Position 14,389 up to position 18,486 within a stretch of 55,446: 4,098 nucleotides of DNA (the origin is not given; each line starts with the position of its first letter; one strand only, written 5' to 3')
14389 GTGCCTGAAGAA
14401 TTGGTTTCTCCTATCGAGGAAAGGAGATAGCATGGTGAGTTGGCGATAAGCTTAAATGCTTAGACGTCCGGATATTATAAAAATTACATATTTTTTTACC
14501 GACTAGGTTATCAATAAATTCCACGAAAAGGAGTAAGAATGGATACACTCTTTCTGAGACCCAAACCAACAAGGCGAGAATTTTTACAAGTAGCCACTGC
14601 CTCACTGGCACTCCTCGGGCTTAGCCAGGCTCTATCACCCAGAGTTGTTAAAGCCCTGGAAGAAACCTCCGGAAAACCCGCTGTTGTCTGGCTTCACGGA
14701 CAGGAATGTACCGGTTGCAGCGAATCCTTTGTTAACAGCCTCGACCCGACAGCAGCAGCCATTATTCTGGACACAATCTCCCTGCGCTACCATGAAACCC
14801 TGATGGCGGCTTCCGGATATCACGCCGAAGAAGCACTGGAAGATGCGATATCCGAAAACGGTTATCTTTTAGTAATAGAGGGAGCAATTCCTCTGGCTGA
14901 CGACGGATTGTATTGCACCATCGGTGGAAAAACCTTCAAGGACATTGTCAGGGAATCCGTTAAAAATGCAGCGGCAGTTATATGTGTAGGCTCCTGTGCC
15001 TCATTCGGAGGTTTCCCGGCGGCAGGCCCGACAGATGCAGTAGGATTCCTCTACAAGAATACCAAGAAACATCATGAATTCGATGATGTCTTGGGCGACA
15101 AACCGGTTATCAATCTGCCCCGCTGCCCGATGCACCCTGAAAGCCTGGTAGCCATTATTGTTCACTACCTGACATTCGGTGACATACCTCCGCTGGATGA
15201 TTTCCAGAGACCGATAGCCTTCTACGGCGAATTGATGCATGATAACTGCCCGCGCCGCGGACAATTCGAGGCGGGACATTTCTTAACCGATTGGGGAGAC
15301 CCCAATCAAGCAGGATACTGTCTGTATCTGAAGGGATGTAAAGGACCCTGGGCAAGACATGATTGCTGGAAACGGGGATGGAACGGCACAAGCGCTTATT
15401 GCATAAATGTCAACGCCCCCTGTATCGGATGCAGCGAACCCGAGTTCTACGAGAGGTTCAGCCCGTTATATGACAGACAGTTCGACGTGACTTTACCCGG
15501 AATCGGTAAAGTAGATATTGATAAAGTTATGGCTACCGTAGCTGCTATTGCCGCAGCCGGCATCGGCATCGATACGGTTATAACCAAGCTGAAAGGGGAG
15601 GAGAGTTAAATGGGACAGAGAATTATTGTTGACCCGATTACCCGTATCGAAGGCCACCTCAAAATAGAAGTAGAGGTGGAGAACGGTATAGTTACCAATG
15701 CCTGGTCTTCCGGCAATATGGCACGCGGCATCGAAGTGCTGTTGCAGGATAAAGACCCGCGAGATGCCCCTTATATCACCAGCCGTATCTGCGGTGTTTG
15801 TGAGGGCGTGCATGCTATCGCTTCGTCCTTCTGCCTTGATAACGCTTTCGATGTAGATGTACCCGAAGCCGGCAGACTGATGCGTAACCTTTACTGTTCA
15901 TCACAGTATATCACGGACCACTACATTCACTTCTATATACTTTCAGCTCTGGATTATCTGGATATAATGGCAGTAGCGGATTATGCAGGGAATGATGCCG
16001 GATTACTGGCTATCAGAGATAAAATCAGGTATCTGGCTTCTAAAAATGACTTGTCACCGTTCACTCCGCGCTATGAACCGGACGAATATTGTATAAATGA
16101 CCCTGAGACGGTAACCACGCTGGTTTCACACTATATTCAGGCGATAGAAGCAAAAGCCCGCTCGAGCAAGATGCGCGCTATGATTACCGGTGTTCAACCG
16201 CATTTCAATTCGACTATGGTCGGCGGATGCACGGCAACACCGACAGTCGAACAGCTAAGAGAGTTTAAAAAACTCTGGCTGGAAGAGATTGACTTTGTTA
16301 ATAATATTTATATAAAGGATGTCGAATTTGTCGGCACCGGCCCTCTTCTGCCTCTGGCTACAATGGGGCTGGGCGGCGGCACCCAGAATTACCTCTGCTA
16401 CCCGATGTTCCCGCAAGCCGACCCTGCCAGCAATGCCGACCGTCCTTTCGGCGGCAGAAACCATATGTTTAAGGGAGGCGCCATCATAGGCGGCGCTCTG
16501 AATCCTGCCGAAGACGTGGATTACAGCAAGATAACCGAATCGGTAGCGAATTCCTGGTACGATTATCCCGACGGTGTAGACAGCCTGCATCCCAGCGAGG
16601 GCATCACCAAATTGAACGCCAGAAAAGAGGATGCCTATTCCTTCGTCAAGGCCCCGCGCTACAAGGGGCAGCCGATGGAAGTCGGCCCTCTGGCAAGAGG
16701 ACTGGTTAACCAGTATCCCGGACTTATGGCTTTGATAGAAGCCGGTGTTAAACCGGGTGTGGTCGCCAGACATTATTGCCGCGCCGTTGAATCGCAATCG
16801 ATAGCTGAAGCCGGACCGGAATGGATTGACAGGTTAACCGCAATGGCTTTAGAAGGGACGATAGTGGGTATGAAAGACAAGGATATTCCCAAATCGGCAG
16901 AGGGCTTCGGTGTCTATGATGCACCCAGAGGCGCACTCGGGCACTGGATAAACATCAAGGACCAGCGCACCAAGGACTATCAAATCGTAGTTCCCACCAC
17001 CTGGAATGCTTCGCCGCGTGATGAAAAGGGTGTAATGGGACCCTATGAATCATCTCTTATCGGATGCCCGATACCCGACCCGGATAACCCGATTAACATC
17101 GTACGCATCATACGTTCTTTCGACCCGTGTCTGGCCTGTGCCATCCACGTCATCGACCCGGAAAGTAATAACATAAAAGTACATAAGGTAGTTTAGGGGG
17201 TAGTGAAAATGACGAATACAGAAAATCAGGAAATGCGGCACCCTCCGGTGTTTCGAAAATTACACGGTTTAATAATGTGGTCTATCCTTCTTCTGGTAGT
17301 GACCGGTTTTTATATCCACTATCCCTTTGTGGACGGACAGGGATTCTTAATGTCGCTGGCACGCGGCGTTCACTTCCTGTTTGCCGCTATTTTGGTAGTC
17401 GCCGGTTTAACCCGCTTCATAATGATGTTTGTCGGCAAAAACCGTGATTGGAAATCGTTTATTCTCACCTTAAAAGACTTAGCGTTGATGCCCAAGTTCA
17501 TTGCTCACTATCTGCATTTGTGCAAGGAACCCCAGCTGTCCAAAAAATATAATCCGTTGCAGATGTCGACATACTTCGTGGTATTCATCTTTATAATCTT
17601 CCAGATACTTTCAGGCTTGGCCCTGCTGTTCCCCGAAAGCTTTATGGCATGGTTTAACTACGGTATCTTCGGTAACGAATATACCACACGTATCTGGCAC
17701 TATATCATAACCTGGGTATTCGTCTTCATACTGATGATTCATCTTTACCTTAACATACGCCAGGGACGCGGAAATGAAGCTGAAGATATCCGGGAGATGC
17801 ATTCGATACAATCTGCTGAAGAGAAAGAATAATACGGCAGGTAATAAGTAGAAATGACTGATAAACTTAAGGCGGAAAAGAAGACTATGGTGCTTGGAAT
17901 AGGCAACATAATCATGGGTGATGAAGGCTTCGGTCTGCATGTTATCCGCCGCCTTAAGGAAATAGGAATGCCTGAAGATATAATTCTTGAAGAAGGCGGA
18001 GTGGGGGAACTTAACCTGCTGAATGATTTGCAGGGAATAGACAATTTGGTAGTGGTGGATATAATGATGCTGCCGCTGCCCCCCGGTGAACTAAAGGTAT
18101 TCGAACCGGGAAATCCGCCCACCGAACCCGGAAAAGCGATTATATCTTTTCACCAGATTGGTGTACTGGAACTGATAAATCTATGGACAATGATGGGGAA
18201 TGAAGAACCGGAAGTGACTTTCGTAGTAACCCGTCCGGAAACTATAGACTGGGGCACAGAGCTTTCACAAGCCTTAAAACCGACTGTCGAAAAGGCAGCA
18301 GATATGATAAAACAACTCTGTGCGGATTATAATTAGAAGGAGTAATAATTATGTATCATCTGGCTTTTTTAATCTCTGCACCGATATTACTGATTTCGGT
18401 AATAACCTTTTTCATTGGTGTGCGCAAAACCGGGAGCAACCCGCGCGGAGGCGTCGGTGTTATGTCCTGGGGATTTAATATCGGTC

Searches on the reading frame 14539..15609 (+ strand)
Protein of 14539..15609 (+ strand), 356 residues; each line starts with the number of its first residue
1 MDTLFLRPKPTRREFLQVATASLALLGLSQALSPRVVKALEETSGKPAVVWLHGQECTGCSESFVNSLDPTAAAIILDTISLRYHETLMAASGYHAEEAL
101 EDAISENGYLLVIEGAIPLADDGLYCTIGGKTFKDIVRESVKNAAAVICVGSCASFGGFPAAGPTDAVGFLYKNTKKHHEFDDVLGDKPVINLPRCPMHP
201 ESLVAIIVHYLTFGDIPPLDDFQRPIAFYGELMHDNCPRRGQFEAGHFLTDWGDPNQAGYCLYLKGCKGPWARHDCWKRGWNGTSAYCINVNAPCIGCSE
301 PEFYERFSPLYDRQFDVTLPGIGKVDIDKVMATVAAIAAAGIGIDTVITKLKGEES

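Call 12: search_protein_families(library=pfam, proteins=[window:14539-15609:+], max_evalue=0.001)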
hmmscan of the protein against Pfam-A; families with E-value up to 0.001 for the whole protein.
window:14539-15609:+ (356 aa): 2 families
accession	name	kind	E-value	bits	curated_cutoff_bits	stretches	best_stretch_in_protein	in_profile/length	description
PF01058.29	Oxidored_q6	-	2.2e-28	99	27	1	57-209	1-127/128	NADH ubiquinone oxidoreductase, 20 Kd subunit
PF14720.11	NiFe_hyd_SSU_C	-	1.8e-27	96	27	1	229-311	1-80/80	NiFe/NiFeSe hydrogenase small subunit C-terminal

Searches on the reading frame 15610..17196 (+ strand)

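Call 12: search_protein_families(library=pfam, proteins=[window:15610-17196:+], max_evalue=0.001)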
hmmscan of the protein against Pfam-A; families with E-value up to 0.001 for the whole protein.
window:15610-17196:+ (528 aa): 1 family
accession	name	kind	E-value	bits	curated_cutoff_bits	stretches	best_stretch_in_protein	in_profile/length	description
PF00374.24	NiFeSe_Hases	-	2.9e-139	465.7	25.8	1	39-513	1-508/508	Nickel-dependent hydrogenase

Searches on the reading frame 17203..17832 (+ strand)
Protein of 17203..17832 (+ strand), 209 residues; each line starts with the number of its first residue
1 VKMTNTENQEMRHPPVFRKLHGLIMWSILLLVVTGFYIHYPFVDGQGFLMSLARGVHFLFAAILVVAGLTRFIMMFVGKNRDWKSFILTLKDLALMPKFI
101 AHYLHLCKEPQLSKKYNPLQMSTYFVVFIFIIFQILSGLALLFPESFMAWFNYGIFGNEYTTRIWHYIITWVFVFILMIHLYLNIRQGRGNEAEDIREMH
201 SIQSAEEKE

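Call 12: search_protein_families(library=pfam, proteins=[window:17203-17832:+], max_evalue=0.001)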
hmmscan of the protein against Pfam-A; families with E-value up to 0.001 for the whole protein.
window:17203-17832:+ (209 aa): 2 families
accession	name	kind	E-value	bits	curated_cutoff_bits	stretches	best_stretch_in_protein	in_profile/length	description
PF01292.26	Ni_hydr_CYTB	-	3.3e-20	73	30.1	1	12-199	1-176/179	Prokaryotic cytochrome b561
PF14358.11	DUF4405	-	0.00016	22.5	26.7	1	124-184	3-65/66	Domain of unknown function (DUF4405)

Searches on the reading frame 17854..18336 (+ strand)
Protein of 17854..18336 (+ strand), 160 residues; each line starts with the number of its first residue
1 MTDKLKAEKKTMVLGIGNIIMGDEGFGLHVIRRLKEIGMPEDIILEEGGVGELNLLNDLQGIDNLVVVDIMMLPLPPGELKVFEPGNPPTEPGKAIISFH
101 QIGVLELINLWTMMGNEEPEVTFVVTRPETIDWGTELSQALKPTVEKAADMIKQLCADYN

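Call 12: search_protein_families(library=pfam, proteins=[window:17854-18336:+], max_evalue=0.001)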
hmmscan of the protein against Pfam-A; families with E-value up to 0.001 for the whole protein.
window:17854-18336:+ (160 aa): 1 family
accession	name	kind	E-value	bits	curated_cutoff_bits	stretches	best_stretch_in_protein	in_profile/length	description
PF01750.23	HycI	-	3.7e-16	59.6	23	1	29-153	2-128/130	Hydrogenase maturation protease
